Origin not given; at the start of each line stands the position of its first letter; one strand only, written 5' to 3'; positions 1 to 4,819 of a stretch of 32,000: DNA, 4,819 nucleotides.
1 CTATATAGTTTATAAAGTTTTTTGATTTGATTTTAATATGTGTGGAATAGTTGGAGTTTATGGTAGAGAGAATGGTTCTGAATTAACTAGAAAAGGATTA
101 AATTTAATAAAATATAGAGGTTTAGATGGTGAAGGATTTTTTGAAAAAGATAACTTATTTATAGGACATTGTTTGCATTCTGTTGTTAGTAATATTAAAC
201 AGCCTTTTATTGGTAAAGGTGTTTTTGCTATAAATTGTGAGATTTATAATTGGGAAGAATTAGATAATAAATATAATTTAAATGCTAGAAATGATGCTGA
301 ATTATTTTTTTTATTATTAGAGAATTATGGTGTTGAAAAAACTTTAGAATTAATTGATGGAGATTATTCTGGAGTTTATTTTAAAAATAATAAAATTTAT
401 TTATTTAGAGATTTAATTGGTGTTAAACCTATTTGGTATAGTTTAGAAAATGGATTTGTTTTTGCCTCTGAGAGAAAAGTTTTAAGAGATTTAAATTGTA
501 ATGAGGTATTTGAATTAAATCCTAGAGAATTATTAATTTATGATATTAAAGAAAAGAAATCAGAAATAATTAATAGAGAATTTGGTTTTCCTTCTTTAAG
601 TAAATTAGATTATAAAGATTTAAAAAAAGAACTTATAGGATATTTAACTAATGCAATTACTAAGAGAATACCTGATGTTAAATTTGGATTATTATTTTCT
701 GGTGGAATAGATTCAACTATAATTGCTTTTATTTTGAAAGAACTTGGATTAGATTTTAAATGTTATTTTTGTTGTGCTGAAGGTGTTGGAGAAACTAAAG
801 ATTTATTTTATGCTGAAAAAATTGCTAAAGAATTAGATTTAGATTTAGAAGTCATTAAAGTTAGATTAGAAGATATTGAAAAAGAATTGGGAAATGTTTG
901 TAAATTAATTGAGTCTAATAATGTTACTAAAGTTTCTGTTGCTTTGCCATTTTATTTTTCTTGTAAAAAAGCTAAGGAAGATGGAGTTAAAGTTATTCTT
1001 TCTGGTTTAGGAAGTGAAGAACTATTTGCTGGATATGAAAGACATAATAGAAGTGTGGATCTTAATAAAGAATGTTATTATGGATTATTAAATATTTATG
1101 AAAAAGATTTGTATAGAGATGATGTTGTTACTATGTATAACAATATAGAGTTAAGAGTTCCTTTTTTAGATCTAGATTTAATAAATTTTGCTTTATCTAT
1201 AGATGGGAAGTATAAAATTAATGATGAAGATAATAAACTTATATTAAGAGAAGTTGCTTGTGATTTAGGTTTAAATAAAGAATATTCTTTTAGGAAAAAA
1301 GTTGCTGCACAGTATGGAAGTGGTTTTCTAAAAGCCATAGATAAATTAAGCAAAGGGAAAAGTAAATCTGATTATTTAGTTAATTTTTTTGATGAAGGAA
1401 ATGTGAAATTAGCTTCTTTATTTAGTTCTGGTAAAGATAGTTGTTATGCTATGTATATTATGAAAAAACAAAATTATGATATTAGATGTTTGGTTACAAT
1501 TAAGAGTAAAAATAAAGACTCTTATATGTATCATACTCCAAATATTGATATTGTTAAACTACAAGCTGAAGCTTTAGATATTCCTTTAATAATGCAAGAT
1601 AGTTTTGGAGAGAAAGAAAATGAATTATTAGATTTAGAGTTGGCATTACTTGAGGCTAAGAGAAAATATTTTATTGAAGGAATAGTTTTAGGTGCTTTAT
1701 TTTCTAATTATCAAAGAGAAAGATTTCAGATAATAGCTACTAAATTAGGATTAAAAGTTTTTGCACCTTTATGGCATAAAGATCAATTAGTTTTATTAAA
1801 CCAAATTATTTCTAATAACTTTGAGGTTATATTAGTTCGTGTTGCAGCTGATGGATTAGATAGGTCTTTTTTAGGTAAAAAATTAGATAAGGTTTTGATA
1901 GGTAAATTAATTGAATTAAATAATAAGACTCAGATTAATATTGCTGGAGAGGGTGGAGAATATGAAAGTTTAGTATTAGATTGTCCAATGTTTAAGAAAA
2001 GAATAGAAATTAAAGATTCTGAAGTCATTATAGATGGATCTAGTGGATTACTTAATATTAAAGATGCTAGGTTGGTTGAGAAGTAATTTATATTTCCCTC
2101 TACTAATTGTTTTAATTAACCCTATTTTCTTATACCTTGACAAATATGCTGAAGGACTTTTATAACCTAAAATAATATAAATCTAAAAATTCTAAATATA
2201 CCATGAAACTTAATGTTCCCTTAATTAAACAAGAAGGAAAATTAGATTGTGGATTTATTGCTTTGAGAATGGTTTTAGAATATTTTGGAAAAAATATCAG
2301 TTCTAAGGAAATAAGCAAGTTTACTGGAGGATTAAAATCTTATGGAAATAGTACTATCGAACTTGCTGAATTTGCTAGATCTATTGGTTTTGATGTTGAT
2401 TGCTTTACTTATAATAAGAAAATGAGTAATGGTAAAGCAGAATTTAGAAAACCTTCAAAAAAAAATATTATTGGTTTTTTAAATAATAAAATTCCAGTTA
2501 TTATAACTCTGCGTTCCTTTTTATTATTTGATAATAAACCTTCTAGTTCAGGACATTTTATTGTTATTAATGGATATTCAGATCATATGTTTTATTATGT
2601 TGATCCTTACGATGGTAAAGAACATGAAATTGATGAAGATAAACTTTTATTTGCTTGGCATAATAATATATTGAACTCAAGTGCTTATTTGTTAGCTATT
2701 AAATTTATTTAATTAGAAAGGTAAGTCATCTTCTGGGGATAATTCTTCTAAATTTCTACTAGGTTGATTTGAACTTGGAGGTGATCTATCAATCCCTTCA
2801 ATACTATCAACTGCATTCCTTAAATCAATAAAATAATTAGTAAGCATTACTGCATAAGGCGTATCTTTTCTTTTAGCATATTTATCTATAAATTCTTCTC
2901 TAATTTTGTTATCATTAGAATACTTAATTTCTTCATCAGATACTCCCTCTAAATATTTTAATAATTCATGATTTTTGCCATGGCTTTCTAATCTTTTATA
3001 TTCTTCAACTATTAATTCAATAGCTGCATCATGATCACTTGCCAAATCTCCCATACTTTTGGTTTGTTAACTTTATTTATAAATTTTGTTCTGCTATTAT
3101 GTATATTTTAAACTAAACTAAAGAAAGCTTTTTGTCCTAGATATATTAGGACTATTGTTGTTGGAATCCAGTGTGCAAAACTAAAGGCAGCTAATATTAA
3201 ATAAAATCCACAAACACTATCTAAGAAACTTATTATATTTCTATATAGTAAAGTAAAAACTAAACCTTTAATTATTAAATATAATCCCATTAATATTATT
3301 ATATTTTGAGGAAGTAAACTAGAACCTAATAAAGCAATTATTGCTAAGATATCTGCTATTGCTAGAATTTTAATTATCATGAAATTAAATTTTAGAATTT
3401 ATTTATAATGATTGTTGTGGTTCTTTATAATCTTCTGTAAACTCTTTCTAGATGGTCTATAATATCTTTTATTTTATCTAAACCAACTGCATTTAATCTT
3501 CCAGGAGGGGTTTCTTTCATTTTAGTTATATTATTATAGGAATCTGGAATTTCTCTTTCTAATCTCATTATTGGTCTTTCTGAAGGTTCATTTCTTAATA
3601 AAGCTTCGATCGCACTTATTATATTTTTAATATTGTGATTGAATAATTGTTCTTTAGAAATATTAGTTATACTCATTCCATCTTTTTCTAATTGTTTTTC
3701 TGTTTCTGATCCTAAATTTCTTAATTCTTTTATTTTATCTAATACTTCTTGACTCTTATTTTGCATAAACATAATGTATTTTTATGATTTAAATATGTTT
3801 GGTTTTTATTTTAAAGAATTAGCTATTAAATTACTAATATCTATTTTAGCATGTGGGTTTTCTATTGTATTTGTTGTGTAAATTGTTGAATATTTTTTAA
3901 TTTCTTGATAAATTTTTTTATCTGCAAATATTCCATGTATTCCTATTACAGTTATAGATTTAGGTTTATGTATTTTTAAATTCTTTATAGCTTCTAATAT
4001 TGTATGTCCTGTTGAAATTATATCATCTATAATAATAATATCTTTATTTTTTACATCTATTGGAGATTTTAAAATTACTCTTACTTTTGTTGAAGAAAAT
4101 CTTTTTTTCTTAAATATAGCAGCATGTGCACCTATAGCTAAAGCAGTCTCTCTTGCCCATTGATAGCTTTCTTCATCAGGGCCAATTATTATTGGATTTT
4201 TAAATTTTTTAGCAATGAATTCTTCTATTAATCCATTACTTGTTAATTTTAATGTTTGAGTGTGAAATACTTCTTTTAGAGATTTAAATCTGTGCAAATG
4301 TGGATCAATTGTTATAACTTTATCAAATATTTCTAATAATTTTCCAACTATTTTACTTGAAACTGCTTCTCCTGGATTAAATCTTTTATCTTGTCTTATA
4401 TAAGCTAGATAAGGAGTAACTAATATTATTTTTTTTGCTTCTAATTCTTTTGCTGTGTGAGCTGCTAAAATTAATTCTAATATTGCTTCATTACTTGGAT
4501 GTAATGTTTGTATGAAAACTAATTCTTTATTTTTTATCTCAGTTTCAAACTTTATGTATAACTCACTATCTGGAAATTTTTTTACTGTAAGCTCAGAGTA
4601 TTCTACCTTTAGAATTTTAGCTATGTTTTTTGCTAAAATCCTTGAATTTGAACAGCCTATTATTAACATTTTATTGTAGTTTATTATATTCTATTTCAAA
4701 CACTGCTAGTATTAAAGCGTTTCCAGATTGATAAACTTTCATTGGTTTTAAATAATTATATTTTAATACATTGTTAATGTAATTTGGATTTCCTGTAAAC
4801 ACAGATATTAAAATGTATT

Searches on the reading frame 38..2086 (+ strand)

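Call 13: search_protein_families(library=pfam, proteins=[window:38-2086:+], max_evalue=0.001)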
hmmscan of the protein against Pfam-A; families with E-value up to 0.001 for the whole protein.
window:38-2086:+ (682 aa): 7 families
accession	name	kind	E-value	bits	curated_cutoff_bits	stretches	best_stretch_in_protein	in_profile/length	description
PF01902.24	Diphthami_syn_2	-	3.9e-67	226.4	23.2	1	457-678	2-218/219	Diphthamide synthase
PF00733.27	Asn_synthase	-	3e-45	155.8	21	2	203-339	6-141/354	Asparagine synthase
PF13537.11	GATase_7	-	1.5e-14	54.5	25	1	53-150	12-122/123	Glutamine amidotransferase domain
PF13522.11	GATase_6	-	1.6e-11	44.8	27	1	31-145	3-130/130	Glutamine amidotransferase domain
PF24167.1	DUF7411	-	2.7e-09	37.3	28.7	1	215-283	2-66/194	Family of unknown function (DUF7411)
PF06508.19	QueC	-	9.9e-06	25.6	22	0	219-281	5-67/210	Queuosine biosynthesis protein QueC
PF03054.22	tRNA_Me_trans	-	1.3e-05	25.4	20.6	0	219-276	6-73/202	tRNA methyl transferase HUP domain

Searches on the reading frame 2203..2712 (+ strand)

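Call 13: search_protein_families(library=pfam, proteins=[window:2203-2712:+], max_evalue=0.001)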
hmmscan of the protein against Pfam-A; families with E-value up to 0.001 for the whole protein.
window:2203-2712:+ (169 aa): 4 families
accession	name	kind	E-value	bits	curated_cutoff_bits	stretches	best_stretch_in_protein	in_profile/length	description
PF13529.12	Peptidase_C39_2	-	2.7e-15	57.6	24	1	3-136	1-143/143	Peptidase_C39 like family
PF03412.21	Peptidase_C39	-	1.2e-12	48.3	22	1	5-157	2-126/133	Peptidase C39 family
PF09778.15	Guanylate_cyc_2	-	3.2e-07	30.4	28.1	0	5-69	1-67/212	Guanylylate cyclase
PF11814.14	DUF3335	-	0.00055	19.9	25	0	79-147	112-178/206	Peptidase_C39 like family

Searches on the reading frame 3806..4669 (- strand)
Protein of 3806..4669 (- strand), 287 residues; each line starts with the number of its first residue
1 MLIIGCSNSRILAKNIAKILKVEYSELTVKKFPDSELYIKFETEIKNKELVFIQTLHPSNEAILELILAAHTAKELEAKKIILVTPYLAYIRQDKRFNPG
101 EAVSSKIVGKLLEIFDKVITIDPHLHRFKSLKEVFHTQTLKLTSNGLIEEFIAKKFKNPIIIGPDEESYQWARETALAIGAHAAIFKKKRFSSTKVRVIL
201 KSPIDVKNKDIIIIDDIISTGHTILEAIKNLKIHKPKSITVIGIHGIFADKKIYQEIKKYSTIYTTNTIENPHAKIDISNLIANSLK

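Call 13: search_protein_families(library=pfam, proteins=[window:3806-4669:-], max_evalue=0.001)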
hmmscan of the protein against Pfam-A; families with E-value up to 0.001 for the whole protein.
window:3806-4669:- (287 aa): 6 families
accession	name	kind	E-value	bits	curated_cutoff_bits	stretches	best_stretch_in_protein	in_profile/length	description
PF13793.12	Pribosyltran_N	-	4.5e-28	97.9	25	1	1-113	1-114/117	N-terminal domain of ribose phosphate pyrophosphokinase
PF00156.33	Pribosyltran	-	5.6e-18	65.2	26.3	1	132-273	3-148/158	Phosphoribosyl transferase domain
PF14681.12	UPRTase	-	1.6e-05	25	27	1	189-260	101-172/206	Uracil phosphoribosyltransferase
PF15609.12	PRTase_2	-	0.0001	22.4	28.8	1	207-251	118-163/188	Phosphoribosyl transferase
PF24390.1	PRTase-CE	-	0.00017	22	27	1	182-263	84-163/253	PRTase-CE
PF14572.12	Pribosyl_synth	-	0.00045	20.7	27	1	205-283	80-167/184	Phosphoribosyl synthetase-associated domain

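Call 65: search_protein_families(library=ncbifam, proteins=[window:3806-4669:-], max_evalue=0.001)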
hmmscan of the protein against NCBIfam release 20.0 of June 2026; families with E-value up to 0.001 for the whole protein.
window:3806-4669:- (287 aa): 24 families
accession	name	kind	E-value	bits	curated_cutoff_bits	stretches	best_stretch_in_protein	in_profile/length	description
NF005537.0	PRK07199.1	subfamily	6.7e-85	284.8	322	1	5-286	7-290/301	ribose-phosphate diphosphokinase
NF002095.0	PRK00934.1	equivalog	1.2e-73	247.8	296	1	1-287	1-285/287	ribose-phosphate diphosphokinase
TIGR01251.1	ribP_PPkin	subfamily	2.6e-67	226.9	113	1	1-286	1-295/309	ribose-phosphate diphosphokinase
NF002320.0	PRK01259.1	subfamily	2.5e-47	161.8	297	1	1-281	7-288/316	ribose-phosphate diphosphokinase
NF001815.0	PRK00553.1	equivalog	1.3e-37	129.7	484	1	2-269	11-284/332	ribose-phosphate pyrophosphokinase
NF002844.0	PRK03092.1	equivalog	9.3e-34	117.1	438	1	7-274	18-290/326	ribose-phosphate diphosphokinase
NF002758.0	PRK02812.1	equivalog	2.7e-30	105.7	518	1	2-272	24-295/330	ribose-phosphate pyrophosphokinase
NF002618.0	PRK02269.1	equivalog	1.2e-29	104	460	1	6-271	11-281/321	ribose-phosphate diphosphokinase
NF002686.0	PRK02458.1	equivalog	3.2e-25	89.3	506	1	8-252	17-262/323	ribose-phosphate diphosphokinase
NF003428.0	PRK04923.1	equivalog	4.5e-23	81.9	536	1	5-249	11-258/319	ribose-phosphate diphosphokinase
NF005299.0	PRK06827.1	subfamily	1.4e-18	66.8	327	1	64-269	110-330/383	phosphoribosylpyrophosphate synthetase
TIGR01203.1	HGPRTase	equivalog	3.7e-10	39.8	150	1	186-243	63-120/167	hypoxanthine phosphoribosyltransferase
NF002620.0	PRK02277.1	subfamily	2.5e-08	33.8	115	1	153-258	82-187/201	orotate phosphoribosyltransferase-like protein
NF001097.0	PRK00129.1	equivalog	3.3e-06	27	114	1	193-244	109-160/209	uracil phosphoribosyltransferase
NF003548.0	PRK05205.1-4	equivalog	1.8e-05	24.7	218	1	201-241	83-124/173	bifunctional pyr operon transcriptional regulator/uracil phosphoribosyltransferase PyrR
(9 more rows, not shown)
